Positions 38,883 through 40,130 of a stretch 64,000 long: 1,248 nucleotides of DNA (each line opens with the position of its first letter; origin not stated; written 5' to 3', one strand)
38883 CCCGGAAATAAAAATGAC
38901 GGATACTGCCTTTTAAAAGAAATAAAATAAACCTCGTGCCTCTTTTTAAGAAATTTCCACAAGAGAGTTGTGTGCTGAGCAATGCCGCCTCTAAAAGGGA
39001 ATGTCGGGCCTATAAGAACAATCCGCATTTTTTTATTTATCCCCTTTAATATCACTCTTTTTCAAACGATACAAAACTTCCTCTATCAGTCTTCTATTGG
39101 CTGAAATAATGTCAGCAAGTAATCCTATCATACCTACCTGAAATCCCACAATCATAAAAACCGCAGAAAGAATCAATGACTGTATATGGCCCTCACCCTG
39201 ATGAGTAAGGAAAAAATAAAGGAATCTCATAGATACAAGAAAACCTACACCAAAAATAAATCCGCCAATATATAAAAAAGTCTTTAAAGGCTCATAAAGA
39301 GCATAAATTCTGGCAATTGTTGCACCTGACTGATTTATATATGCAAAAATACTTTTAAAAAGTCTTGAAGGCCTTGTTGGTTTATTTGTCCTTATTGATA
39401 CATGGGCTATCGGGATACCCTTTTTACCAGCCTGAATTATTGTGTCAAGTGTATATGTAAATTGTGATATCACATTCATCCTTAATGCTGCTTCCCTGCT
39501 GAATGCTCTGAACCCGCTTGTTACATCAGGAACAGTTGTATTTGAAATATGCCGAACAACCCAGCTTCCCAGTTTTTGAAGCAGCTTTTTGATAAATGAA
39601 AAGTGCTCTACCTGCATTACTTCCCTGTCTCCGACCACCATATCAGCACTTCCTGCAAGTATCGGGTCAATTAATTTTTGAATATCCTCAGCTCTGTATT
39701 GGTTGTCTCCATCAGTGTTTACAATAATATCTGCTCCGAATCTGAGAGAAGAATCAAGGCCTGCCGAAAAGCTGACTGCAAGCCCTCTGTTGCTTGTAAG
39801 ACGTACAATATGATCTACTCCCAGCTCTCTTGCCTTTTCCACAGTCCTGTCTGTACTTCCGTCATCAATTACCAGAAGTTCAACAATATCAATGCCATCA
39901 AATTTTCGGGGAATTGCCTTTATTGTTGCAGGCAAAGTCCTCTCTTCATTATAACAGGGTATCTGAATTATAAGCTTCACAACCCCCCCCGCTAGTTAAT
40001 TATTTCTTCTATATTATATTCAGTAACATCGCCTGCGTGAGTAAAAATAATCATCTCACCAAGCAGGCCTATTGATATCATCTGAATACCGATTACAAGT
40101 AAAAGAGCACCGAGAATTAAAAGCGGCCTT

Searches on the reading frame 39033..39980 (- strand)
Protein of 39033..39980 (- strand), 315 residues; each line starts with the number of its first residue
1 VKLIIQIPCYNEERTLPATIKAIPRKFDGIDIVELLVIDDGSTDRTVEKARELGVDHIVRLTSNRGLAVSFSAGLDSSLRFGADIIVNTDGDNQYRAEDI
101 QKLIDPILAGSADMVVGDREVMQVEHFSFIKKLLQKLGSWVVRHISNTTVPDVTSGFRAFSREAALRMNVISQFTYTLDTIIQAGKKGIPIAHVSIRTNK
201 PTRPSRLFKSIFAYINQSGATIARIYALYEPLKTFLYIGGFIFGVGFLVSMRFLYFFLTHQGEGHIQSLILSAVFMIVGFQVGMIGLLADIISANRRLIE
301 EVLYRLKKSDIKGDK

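Call 8: search_protein_families(library=pfam, proteins=[window:39033-39980:-])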
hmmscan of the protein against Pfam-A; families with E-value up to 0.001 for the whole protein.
window:39033-39980:- (315 aa): 1 family
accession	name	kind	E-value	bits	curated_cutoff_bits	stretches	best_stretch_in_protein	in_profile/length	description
PF00535.33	Glycos_transf_2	-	1.4e-22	80.8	23.3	1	7-165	4-164/168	Glycosyl transferase family 2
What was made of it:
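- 39033..39980 (-): Downstream GT2 gene (315 aa), a polyprenyl-phosphate glycosyltransferase-like protein (DPMS/AglJ/ArnC/GtrB superfamily). Pfam PF00535, 1.4e-22 (call 8).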

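Call 9: find_encoding_contigs(protein=window:39033-39980:-, flank=3000, max_places=10)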
Protein window:39033-39980:- (315 aa): 5 contigs read that carry it; 3 places shown.
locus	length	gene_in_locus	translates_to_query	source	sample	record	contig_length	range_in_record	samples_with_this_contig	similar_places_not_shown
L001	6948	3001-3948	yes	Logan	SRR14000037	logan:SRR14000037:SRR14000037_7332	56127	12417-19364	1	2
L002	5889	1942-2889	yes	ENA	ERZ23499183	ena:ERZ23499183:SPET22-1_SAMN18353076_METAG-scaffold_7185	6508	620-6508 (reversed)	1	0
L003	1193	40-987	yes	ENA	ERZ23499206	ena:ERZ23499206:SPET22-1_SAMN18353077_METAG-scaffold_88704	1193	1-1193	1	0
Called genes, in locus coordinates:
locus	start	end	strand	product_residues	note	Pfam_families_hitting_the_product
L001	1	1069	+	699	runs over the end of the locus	PF01073:3Beta_HSD, PF01370:Epimerase, PF04321:RmlD_sub_bind, PF05368:NmrA, PF13460:NAD_binding_10, PF16363:GDP_Man_Dehyd, PF07993:NAD_binding_4, PF01408:GFO_IDH_MocA, +2 more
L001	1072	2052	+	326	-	PF00535:Glycos_transf_2, PF10111:Glyco_tranf_2_2 (weak)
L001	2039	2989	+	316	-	PF00535:Glycos_transf_2, PF10111:Glyco_tranf_2_2 (weak)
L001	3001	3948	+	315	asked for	PF00535:Glycos_transf_2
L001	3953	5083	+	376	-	PF13439:Glyco_transf_4, PF00534:Glycos_transf_1, PF13692:Glyco_trans_1_4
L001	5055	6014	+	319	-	PF00535:Glycos_transf_2, PF10111:Glyco_tranf_2_2 (weak), PF13641:Glyco_tranf_2_3, PF13632:Glyco_trans_2_3 (weak)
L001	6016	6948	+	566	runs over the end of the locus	PF13231:PMT_2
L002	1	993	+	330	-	?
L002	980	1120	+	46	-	-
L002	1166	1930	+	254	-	-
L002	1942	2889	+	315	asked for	PF00535:Glycos_transf_2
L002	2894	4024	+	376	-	PF13439:Glyco_transf_4, PF00534:Glycos_transf_1, PF13692:Glyco_trans_1_4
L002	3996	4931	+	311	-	PF00535:Glycos_transf_2, PF10111:Glyco_tranf_2_2 (weak), PF13641:Glyco_tranf_2_3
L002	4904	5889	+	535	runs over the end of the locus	?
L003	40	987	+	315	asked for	PF00535:Glycos_transf_2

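Call 10: find_homologous_proteins(query=window:39033-39980:-)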
Query window:39033-39980:- (315 aa): 8000 proteins with E <= 0.001 among 8000 candidates; the best 120 are listed.
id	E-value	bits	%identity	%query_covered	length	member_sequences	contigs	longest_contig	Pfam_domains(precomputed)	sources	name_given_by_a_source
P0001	2.1e-201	685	100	100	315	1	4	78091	PF00535.33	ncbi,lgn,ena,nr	ncbi:glycosyltransferase family 2 protein [bacterium]|nr:glycosyltransferase family 2 protein [bacte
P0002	5.4e-201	684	100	100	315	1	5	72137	PF00535.33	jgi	-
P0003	2.5e-174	596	86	100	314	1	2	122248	PF00535.33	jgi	-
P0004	1.4e-164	564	79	100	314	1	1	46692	PF00535.33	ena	-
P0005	1.7e-163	561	79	100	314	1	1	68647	PF00535.33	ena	-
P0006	3.6e-163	560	79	100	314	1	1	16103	PF00535.33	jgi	-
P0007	1.7e-162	558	79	100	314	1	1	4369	PF00535.33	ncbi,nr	ncbi:glycosyltransferase family 2 protein [candidate division KSB1 bacterium]|nr:MAG: glycosyltransf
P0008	3.4e-162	557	78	100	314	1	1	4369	PF00535.33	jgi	-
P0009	5.3e-161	553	78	100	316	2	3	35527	PF13641.13,PF00535.33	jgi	-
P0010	1.8e-149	515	72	100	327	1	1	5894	PF00535.33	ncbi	-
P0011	2.6e-147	508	71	100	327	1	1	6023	PF00535.33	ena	-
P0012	6.6e-147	506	71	100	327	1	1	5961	PF00535.33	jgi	-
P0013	8.3e-147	506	71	99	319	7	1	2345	PF00535.33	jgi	jgi:glycosyltransferase involved in cell wall biosynthesis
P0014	1.1e-146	506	71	99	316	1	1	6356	PF26629.1,PF00535.33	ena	-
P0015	4.8e-146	504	71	100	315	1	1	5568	PF00535.33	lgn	-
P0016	7.5e-146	503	72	99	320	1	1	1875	PF00535.33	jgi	jgi:glycosyltransferase involved in cell wall biosynthesis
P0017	9.9e-146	503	73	97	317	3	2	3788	PF00535.33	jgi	jgi:glycosyltransferase involved in cell wall biosynthesis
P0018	1.2e-145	502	73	99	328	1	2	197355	PF26629.1,PF00535.33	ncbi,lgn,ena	-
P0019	1.7e-145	502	71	100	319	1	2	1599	PF26629.1,PF00535.33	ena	-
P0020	3.0e-145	501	73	99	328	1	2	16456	PF26629.1,PF00535.33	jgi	-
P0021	3.0e-145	501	70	100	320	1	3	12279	PF00535.33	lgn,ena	-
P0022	6.1e-145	500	71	100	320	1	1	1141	PF00535.33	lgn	-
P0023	1.2e-144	499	70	99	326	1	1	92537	PF00535.33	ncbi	-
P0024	2.4e-144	498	73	99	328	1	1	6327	PF26629.1,PF00535.33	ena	-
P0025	3.3e-144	498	73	98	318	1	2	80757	PF00535.33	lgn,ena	-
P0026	1.1e-143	496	70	100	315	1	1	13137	PF00535.33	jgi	-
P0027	1.1e-143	496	70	99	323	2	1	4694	PF00535.33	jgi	-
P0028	1.4e-143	496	72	99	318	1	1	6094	PF00535.33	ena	-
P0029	4.6e-143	494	71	100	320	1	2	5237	PF00535.33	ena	-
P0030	7.2e-143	493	69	100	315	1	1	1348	PF00535.33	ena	-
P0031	8.7e-143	493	70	100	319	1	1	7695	PF00535.33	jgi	-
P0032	1.4e-142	492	69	100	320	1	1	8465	PF00535.33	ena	-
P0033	1.4e-142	492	69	99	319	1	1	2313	PF00535.33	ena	-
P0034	1.4e-142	492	70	99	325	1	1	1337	PF00535.33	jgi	jgi:glycosyltransferase involved in cell wall biosynthesis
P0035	1.7e-142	492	72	98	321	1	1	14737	PF00535.33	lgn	-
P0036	2.2e-142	492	68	100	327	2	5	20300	PF00535.33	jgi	-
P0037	2.6e-142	491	70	98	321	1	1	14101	PF00535.33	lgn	-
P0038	3.4e-142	491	72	97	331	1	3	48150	PF00535.33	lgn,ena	-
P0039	5.5e-142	490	69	100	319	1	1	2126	PF00535.33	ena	-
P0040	6.0e-142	490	70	100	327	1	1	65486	PF00535.33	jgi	jgi:glycosyltransferase involved in cell wall biosynthesis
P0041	7.5e-142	490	71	99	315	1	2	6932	PF00535.33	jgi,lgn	-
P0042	7.7e-142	490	69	99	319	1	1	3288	PF26629.1,PF00535.33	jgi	jgi:glycosyltransferase involved in cell wall biosynthesis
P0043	9.5e-142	490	70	99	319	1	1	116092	PF00535.33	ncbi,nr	ncbi:glycosyltransferase family 2 protein [bacterium]|nr:glycosyltransferase family 2 protein [bacte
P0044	1.2e-141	489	68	100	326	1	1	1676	PF26629.1,PF00535.33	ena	-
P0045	2.6e-141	488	70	99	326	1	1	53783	PF00535.33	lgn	-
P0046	3.3e-141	488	69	100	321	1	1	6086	PF00535.33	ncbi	-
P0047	4.6e-141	487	71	98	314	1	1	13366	PF00535.33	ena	-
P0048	5.2e-141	487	71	100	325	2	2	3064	PF00535.33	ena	-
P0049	7.4e-141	487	68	100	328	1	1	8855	PF00535.33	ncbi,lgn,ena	-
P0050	7.9e-141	487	67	100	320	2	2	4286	PF00535.33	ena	-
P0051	1.6e-140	486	70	98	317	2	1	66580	PF00535.33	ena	-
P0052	1.9e-140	485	68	100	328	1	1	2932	PF00535.33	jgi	-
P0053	2.0e-140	485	70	98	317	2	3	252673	PF00535.33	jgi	jgi:glycosyltransferase involved in cell wall biosynthesis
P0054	2.1e-140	485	69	99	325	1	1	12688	PF00535.33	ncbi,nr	ncbi:glycosyltransferase [bacterium]|nr:glycosyltransferase [bacterium]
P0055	2.4e-140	485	69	99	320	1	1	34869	PF00535.33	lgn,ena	-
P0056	3.0e-140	485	71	99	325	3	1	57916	PF00535.33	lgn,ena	-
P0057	3.1e-140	485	70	98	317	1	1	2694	PF00535.33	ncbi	-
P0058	4.5e-140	484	70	99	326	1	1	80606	PF00535.33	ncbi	-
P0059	4.9e-140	484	68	100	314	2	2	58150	PF00535.33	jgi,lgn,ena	-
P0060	4.9e-140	484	69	100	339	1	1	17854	PF00535.33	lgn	-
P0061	4.9e-140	484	68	98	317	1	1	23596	PF00535.33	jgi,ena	-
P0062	5.0e-140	484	69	99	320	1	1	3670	PF00535.33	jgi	-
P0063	6.3e-140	484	68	99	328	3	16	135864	PF00535.33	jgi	jgi:glycosyltransferase involved in cell wall biosynthesis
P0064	8.5e-140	483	69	99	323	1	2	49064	PF00535.33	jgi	jgi:glycosyltransferase involved in cell wall biosynthesis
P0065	9.6e-140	483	70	99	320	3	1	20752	PF00535.33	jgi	-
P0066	9.7e-140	483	69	98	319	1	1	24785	PF00535.33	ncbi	-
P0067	1.7e-139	482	70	100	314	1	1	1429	PF00535.33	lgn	-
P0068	1.9e-139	482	69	100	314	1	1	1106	PF00535.33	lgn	-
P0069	1.9e-139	482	69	100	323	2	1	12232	PF00535.33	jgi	jgi:glycosyltransferase involved in cell wall biosynthesis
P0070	2.2e-139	482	69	99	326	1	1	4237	PF00535.33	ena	-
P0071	2.2e-139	482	71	100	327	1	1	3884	PF26629.1,PF00535.33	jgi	jgi:glycosyltransferase involved in cell wall biosynthesis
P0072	2.7e-139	481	68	99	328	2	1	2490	PF00535.33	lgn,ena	-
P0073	7.3e-139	480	68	100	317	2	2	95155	PF00535.33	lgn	-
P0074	8.1e-139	480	70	100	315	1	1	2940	PF00535.33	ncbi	-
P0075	1.1e-138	480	68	99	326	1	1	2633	PF00535.33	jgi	jgi:glycosyltransferase involved in cell wall biosynthesis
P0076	1.3e-138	479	69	100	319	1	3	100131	PF00535.33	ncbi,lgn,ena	-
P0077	2.7e-138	478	69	100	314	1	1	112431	PF00535.33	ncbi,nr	ncbi:glycosyltransferase family 2 protein [bacterium]|nr:glycosyltransferase family 2 protein [bacte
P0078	2.8e-138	478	67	100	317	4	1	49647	PF00535.33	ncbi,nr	ncbi:MAG: glycosyltransferase family 2 protein [candidate division KSB1 bacterium]|nr:glycosyltransf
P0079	3.3e-138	478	68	100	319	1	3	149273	PF00535.33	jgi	-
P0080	3.9e-138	478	69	99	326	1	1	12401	PF00535.33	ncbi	-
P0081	4.0e-138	478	69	99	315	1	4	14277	PF00535.33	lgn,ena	-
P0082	4.5e-138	477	68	100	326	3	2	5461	PF00535.33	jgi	jgi:glycosyltransferase involved in cell wall biosynthesis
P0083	6.8e-138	477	68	98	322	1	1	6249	PF00535.33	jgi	jgi:glycosyltransferase involved in cell wall biosynthesis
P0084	1.2e-137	476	68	98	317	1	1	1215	PF00535.33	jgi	jgi:glycosyltransferase involved in cell wall biosynthesis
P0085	1.5e-137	476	68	100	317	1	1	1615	PF00535.33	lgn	-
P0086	1.6e-137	476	71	97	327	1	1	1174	PF00535.33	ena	-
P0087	1.6e-137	476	69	99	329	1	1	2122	PF13641.13,PF00535.33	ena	-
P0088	1.8e-137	475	68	99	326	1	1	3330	PF00535.33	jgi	jgi:glycosyltransferase involved in cell wall biosynthesis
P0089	2.3e-137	475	68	100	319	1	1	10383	PF00535.33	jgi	-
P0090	2.4e-137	475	69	100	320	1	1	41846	PF26629.1,PF00535.33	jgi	jgi:glycosyltransferase involved in cell wall biosynthesis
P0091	2.9e-137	475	69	98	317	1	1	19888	PF00535.33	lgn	-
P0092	3.5e-137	475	68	98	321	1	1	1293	PF00535.33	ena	-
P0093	3.9e-137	474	69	98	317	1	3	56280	PF00535.33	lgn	-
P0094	3.9e-137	474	68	99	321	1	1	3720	PF00535.33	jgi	-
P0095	5.2e-137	474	69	98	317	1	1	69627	PF00535.33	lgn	-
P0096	7.4e-137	473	68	100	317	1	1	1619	PF00535.33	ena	-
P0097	7.8e-137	473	68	99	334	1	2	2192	PF00535.33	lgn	-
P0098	8.6e-137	473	68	100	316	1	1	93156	PF00535.33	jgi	-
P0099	1.0e-136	473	67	99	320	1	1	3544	PF00535.33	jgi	jgi:glycosyltransferase involved in cell wall biosynthesis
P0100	1.1e-136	473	69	99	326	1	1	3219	PF00535.33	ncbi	-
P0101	1.6e-136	472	68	98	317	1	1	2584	PF00535.33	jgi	jgi:glycosyltransferase involved in cell wall biosynthesis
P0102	2.3e-136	472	68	99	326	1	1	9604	PF00535.33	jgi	-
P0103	2.8e-136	472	70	98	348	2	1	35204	PF00535.33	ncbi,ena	-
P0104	3.1e-136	471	67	99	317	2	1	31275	PF00535.33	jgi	jgi:glycosyltransferase involved in cell wall biosynthesis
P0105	3.7e-136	471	69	99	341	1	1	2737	PF00535.33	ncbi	-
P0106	4.6e-136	471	69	99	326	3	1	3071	PF00535.33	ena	-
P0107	5.8e-136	471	66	98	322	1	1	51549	PF00535.33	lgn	-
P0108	6.1e-136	470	67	99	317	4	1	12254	PF00535.33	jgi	jgi:glycosyltransferase involved in cell wall biosynthesis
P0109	9.6e-136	470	66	99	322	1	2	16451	PF00535.33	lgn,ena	-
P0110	9.8e-136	470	66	98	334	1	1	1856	PF00535.33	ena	-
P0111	1.0e-135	470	69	99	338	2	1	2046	PF00535.33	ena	-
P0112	1.1e-135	470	67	98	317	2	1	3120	PF00535.33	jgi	jgi:glycosyltransferase involved in cell wall biosynthesis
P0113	1.1e-135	470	68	99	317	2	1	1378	PF13641.13,PF00535.33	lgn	-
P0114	1.3e-135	469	68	100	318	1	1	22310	PF00535.33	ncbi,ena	-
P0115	1.4e-135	469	65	100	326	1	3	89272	PF00535.33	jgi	jgi:glycosyltransferase involved in cell wall biosynthesis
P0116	1.8e-135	469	65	99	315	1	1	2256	PF00535.33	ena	-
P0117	2.0e-135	469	66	100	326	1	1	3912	PF00535.33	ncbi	-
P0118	2.5e-135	468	67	100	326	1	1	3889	PF00535.33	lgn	-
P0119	2.5e-135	468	67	99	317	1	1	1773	PF00535.33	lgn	-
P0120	2.7e-135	468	65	100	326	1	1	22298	PF00535.33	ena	-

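Call 12: find_encoding_contigs(protein=P0002, flank=3000, max_places=10)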
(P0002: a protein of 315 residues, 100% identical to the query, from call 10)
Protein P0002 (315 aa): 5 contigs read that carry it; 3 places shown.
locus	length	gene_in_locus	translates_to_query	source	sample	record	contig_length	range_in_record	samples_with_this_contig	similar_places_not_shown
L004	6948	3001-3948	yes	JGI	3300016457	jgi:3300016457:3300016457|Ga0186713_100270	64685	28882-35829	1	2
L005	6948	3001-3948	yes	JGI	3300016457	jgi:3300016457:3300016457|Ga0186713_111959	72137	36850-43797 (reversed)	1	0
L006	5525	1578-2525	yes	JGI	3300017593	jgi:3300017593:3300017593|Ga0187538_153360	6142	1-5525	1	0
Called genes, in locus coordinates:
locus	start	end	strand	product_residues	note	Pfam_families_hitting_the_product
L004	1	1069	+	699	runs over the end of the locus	PF01073:3Beta_HSD, PF01370:Epimerase, PF04321:RmlD_sub_bind, PF05368:NmrA, PF13460:NAD_binding_10, PF16363:GDP_Man_Dehyd, PF07993:NAD_binding_4, PF01408:GFO_IDH_MocA, +2 more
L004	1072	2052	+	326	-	PF00535:Glycos_transf_2, PF10111:Glyco_tranf_2_2 (weak)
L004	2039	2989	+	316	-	PF00535:Glycos_transf_2, PF10111:Glyco_tranf_2_2 (weak)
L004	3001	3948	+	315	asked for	PF00535:Glycos_transf_2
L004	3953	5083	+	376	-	PF13439:Glyco_transf_4, PF00534:Glycos_transf_1, PF13692:Glyco_trans_1_4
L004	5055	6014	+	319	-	PF00535:Glycos_transf_2, PF10111:Glyco_tranf_2_2 (weak), PF13641:Glyco_tranf_2_3, PF13632:Glyco_trans_2_3 (weak)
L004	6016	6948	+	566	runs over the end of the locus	PF13231:PMT_2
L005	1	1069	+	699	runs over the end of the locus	PF01073:3Beta_HSD, PF01370:Epimerase, PF04321:RmlD_sub_bind, PF05368:NmrA, PF13460:NAD_binding_10, PF16363:GDP_Man_Dehyd, PF07993:NAD_binding_4, PF01408:GFO_IDH_MocA, +2 more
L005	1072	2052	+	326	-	PF00535:Glycos_transf_2, PF10111:Glyco_tranf_2_2 (weak)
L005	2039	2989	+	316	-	PF00535:Glycos_transf_2, PF10111:Glyco_tranf_2_2 (weak)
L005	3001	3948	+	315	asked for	PF00535:Glycos_transf_2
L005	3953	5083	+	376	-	PF13439:Glyco_transf_4, PF00534:Glycos_transf_1, PF13692:Glyco_trans_1_4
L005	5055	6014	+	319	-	PF00535:Glycos_transf_2, PF10111:Glyco_tranf_2_2 (weak), PF13641:Glyco_tranf_2_3, PF13632:Glyco_trans_2_3 (weak)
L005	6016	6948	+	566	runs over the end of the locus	PF13231:PMT_2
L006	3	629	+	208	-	?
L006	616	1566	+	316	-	PF00535:Glycos_transf_2, PF10111:Glyco_tranf_2_2 (weak)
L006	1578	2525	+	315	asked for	PF00535:Glycos_transf_2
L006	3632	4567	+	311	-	PF00535:Glycos_transf_2, PF10111:Glyco_tranf_2_2 (weak), PF13641:Glyco_tranf_2_3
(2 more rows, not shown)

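Call 13: find_encoding_contigs(protein=P0003, flank=3000, max_places=6)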
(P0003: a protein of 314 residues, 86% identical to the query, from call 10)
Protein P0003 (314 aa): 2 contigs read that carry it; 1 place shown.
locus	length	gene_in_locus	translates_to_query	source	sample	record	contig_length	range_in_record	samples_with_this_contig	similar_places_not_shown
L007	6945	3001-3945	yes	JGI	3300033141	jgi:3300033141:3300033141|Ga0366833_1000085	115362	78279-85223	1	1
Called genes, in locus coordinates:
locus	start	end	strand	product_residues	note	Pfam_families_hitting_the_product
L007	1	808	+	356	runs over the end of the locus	PF03706:LPG_synthase_TM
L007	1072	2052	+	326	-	PF00535:Glycos_transf_2, PF10111:Glyco_tranf_2_2 (weak)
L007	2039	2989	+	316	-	PF00535:Glycos_transf_2, PF10111:Glyco_tranf_2_2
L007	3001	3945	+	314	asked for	PF00535:Glycos_transf_2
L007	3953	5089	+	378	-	PF13439:Glyco_transf_4, PF00534:Glycos_transf_1, PF13692:Glyco_trans_1_4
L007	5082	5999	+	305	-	PF13641:Glyco_tranf_2_3, PF00535:Glycos_transf_2, PF10111:Glyco_tranf_2_2 (weak), PF13632:Glyco_trans_2_3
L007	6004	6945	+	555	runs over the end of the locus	PF13231:PMT_2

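Call 14: find_encoding_contigs(protein=P0004, flank=3000, max_places=4)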
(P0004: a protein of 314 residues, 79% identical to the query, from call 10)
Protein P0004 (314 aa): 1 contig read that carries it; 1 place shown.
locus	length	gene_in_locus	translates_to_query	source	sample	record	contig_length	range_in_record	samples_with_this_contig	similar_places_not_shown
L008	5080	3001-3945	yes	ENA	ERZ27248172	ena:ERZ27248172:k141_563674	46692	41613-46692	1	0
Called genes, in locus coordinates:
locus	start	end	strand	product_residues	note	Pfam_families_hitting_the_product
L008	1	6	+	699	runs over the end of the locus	PF01073:3Beta_HSD, PF01370:Epimerase, PF04321:RmlD_sub_bind, PF05368:NmrA, PF13460:NAD_binding_10, PF16363:GDP_Man_Dehyd, PF07993:NAD_binding_4, PF01408:GFO_IDH_MocA, +3 more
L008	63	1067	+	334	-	PF03706:LPG_synthase_TM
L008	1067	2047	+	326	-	PF00535:Glycos_transf_2, PF10111:Glyco_tranf_2_2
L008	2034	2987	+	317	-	PF00535:Glycos_transf_2, PF10111:Glyco_tranf_2_2 (weak)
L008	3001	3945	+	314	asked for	PF00535:Glycos_transf_2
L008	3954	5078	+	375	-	?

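Call 16: find_encoding_contigs(protein=P0005, flank=3000, max_places=4)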
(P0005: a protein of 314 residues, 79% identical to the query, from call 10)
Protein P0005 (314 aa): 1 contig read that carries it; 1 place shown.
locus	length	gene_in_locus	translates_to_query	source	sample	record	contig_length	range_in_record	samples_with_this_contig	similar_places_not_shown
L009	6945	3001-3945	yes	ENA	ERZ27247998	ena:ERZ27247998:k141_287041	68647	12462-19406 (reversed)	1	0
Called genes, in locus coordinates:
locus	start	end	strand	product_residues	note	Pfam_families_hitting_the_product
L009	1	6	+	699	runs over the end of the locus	PF01073:3Beta_HSD, PF01370:Epimerase, PF04321:RmlD_sub_bind, PF05368:NmrA, PF13460:NAD_binding_10, PF16363:GDP_Man_Dehyd, PF07993:NAD_binding_4, PF01408:GFO_IDH_MocA, +2 more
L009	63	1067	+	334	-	PF03706:LPG_synthase_TM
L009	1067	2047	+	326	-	PF00535:Glycos_transf_2, PF10111:Glyco_tranf_2_2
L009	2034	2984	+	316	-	PF00535:Glycos_transf_2, PF10111:Glyco_tranf_2_2 (weak)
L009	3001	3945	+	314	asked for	PF00535:Glycos_transf_2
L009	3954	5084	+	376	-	PF13439:Glyco_transf_4, PF00534:Glycos_transf_1, PF13692:Glyco_trans_1_4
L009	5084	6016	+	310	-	PF13641:Glyco_tranf_2_3, PF00535:Glycos_transf_2, PF10111:Glyco_tranf_2_2 (weak)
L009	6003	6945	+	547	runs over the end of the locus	PF13231:PMT_2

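Call 17: find_encoding_contigs(protein=P0006, flank=3000, max_places=4)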
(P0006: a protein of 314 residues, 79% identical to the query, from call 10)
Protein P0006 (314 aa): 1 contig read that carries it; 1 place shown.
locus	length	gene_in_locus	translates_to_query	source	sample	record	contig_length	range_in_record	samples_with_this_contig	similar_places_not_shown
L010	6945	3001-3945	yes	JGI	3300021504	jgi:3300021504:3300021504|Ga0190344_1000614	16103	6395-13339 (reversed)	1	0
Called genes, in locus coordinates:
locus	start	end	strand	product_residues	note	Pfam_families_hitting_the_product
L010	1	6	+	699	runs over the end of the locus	PF01073:3Beta_HSD, PF01370:Epimerase, PF04321:RmlD_sub_bind, PF05368:NmrA, PF13460:NAD_binding_10, PF16363:GDP_Man_Dehyd, PF07993:NAD_binding_4, PF01408:GFO_IDH_MocA, +2 more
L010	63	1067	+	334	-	PF03706:LPG_synthase_TM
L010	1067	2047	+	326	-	PF00535:Glycos_transf_2, PF10111:Glyco_tranf_2_2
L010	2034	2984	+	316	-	PF00535:Glycos_transf_2, PF10111:Glyco_tranf_2_2 (weak)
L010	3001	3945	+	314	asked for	PF00535:Glycos_transf_2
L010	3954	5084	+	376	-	PF13439:Glyco_transf_4, PF00534:Glycos_transf_1, PF13692:Glyco_trans_1_4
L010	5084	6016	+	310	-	PF13641:Glyco_tranf_2_3, PF00535:Glycos_transf_2, PF10111:Glyco_tranf_2_2 (weak)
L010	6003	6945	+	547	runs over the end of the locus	PF13231:PMT_2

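Call 18: find_encoding_contigs(protein=P0009, flank=3000, max_places=4)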
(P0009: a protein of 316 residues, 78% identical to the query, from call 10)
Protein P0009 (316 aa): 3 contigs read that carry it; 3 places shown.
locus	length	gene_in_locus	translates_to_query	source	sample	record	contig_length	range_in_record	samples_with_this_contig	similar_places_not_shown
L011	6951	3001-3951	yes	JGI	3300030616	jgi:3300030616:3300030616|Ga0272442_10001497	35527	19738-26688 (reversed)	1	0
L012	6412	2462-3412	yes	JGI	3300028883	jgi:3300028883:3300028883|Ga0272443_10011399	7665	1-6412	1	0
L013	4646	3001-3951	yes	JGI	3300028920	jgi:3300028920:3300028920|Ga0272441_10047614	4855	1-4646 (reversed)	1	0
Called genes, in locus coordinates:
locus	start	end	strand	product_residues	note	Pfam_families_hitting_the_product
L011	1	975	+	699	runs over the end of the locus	PF01073:3Beta_HSD, PF01370:Epimerase, PF04321:RmlD_sub_bind, PF05368:NmrA, PF13460:NAD_binding_10, PF16363:GDP_Man_Dehyd, PF07993:NAD_binding_4, PF01408:GFO_IDH_MocA, +1 more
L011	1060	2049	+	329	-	PF00535:Glycos_transf_2, PF10111:Glyco_tranf_2_2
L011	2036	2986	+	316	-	PF00535:Glycos_transf_2, PF10111:Glyco_tranf_2_2 (weak)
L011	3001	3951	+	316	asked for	PF00535:Glycos_transf_2, PF13641:Glyco_tranf_2_3 (faint)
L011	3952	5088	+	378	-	PF13439:Glyco_transf_4, PF13579:Glyco_trans_4_4 (weak), PF00534:Glycos_transf_1, PF13692:Glyco_trans_1_4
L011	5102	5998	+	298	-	PF00535:Glycos_transf_2, PF10111:Glyco_tranf_2_2 (weak), PF13641:Glyco_tranf_2_3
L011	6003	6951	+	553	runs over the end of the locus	PF13231:PMT_2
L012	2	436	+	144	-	?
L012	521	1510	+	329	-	PF00535:Glycos_transf_2, PF10111:Glyco_tranf_2_2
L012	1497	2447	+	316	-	PF00535:Glycos_transf_2, PF10111:Glyco_tranf_2_2 (weak)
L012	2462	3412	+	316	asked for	PF00535:Glycos_transf_2, PF13641:Glyco_tranf_2_3 (faint)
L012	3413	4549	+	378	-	PF13579:Glyco_trans_4_4 (weak), PF00534:Glycos_transf_1, PF13692:Glyco_trans_1_4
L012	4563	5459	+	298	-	PF00535:Glycos_transf_2, PF10111:Glyco_tranf_2_2 (weak), PF13641:Glyco_tranf_2_3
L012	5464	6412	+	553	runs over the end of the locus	PF13231:PMT_2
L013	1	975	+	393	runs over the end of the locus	?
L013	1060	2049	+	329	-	PF00535:Glycos_transf_2, PF10111:Glyco_tranf_2_2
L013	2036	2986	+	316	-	PF00535:Glycos_transf_2, PF10111:Glyco_tranf_2_2 (weak)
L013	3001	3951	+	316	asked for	PF00535:Glycos_transf_2, PF13641:Glyco_tranf_2_3 (faint)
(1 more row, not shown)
